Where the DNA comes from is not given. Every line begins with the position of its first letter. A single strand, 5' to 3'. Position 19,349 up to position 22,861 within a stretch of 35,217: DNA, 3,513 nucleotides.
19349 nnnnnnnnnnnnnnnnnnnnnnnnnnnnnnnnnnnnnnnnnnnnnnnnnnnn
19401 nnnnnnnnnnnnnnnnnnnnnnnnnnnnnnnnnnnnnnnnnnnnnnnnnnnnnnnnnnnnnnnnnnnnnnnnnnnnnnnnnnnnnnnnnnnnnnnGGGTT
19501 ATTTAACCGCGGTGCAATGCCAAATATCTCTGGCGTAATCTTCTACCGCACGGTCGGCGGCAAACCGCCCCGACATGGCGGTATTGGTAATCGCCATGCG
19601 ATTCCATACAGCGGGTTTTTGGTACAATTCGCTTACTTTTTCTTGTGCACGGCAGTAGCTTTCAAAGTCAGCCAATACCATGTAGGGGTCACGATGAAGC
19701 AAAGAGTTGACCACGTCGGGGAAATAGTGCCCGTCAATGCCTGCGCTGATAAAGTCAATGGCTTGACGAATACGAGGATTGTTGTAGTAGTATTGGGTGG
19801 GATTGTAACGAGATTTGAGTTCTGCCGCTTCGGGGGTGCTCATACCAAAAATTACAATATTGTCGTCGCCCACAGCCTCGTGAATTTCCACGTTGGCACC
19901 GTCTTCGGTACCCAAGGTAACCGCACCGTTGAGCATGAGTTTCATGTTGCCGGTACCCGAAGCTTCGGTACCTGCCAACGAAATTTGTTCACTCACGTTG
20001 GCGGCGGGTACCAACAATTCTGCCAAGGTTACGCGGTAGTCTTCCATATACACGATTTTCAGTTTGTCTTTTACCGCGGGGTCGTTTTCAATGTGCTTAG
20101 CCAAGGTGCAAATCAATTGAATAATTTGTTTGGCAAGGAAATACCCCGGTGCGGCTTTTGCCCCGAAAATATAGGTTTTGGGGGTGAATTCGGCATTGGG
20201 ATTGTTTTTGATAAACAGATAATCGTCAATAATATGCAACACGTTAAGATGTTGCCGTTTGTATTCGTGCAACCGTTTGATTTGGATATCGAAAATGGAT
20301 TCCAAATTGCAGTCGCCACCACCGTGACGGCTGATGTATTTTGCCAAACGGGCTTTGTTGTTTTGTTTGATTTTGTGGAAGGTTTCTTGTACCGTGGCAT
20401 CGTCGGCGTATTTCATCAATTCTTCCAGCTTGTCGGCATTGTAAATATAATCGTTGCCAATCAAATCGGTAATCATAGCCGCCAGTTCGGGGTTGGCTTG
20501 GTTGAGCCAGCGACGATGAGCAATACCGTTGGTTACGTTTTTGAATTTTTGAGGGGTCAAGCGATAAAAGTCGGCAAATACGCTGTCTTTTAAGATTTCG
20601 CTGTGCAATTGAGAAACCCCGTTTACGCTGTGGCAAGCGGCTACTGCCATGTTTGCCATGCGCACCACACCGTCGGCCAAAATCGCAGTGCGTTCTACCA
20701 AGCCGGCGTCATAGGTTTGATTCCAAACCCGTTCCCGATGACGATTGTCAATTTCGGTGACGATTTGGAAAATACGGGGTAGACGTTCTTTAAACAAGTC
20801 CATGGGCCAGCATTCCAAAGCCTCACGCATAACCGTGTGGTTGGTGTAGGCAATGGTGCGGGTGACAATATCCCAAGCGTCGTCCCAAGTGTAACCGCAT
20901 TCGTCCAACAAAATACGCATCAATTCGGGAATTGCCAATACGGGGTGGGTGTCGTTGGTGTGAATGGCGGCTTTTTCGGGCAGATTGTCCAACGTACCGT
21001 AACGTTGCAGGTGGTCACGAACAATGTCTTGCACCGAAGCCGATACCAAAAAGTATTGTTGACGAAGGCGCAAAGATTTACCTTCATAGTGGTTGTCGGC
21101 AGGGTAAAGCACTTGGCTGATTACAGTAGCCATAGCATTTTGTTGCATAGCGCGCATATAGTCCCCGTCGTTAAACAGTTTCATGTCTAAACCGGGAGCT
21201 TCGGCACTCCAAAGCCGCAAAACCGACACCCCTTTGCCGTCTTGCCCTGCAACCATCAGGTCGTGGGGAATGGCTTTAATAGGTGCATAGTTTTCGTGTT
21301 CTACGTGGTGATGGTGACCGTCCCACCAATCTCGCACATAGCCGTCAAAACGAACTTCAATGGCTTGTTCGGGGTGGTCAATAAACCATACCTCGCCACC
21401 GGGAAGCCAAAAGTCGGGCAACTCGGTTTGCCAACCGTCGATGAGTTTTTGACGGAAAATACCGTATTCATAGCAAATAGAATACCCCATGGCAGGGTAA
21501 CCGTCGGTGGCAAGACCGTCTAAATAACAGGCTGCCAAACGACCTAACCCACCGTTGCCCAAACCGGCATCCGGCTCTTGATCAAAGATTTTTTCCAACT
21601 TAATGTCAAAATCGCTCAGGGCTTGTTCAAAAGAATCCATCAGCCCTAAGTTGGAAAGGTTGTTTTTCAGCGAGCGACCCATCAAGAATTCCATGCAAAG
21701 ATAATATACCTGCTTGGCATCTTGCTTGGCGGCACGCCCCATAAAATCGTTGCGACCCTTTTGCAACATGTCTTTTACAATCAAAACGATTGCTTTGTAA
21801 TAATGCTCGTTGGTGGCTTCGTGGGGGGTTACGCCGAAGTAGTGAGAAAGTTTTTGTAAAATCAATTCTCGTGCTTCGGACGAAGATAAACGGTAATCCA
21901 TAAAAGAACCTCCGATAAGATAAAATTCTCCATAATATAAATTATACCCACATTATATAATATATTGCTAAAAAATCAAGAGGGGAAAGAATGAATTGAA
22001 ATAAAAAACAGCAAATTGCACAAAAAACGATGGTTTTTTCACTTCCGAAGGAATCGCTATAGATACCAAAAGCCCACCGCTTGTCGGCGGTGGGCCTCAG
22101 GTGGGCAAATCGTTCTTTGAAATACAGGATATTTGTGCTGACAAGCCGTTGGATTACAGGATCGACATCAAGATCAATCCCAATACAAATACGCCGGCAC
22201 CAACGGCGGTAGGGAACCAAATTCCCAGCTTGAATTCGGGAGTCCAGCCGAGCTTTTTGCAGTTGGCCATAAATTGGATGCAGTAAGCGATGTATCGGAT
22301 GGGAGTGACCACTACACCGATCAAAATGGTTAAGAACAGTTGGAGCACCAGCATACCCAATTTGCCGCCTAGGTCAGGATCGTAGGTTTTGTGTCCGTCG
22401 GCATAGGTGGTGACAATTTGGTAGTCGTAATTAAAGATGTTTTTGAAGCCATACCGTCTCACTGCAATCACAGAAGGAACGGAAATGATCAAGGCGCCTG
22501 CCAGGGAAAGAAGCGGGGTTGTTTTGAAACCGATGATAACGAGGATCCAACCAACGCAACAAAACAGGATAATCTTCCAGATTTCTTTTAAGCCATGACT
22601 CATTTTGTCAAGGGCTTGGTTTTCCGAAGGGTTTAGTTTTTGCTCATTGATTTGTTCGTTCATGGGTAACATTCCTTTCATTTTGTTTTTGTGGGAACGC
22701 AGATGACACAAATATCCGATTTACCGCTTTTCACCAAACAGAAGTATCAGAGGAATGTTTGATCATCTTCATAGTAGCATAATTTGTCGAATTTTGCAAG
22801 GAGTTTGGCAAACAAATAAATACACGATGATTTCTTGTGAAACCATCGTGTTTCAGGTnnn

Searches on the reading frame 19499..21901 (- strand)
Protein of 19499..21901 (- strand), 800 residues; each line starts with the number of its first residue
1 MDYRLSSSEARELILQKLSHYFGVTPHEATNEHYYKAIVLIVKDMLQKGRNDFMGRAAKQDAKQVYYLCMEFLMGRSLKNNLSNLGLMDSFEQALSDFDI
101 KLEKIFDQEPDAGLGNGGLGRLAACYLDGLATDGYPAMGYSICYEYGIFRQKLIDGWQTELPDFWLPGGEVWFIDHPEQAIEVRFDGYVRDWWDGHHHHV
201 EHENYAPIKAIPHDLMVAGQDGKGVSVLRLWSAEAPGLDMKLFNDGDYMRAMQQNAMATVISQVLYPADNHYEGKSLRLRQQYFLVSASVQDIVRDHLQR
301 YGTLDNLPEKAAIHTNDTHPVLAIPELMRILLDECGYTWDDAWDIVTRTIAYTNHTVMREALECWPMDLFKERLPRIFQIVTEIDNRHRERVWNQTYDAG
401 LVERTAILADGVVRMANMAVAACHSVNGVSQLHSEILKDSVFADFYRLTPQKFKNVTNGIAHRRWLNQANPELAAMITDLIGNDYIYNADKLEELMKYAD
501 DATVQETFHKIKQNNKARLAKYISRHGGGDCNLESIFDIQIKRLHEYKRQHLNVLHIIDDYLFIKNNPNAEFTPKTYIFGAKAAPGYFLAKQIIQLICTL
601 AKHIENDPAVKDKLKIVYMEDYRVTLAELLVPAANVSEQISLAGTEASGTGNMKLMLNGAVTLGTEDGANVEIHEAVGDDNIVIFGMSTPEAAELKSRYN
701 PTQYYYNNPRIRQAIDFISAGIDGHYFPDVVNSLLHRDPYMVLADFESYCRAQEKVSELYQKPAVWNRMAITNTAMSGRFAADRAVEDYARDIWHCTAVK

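Call 14: search_protein_families(library=pfam, proteins=[window:19499-21901:-], max_evalue=0.001)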
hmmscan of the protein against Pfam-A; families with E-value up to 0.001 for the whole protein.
window:19499-21901:- (800 aa): 1 family
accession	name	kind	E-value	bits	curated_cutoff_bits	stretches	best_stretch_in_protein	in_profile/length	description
PF00343.26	Phosphorylase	-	0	1012.2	27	1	96-795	2-712/713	Carbohydrate phosphorylase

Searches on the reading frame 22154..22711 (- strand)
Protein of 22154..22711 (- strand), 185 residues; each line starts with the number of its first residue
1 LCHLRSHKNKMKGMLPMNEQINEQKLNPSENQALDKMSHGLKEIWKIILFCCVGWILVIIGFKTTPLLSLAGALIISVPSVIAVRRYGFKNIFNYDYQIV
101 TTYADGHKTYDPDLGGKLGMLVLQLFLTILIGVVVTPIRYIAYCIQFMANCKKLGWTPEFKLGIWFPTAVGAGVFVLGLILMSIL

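Call 14: search_protein_families(library=pfam, proteins=[window:22154-22711:-], max_evalue=0.001)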
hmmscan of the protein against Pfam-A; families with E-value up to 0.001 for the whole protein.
window:22154-22711:- (185 aa): 0 families

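Call 84: search_protein_families(library=pfam, proteins=[window:22154-22711:-], max_evalue=1)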
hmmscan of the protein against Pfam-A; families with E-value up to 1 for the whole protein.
window:22154-22711:- (185 aa): 2 families
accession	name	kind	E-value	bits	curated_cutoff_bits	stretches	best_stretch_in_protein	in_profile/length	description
PF14362.11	DUF4407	-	0.014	15.1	31.3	1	92-136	58-97/297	Domain of unknown function (DUF4407)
PF10724.14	DUF2516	-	0.35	11.6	30.6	1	35-78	35-76/92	Protein of unknown function (DUF2516)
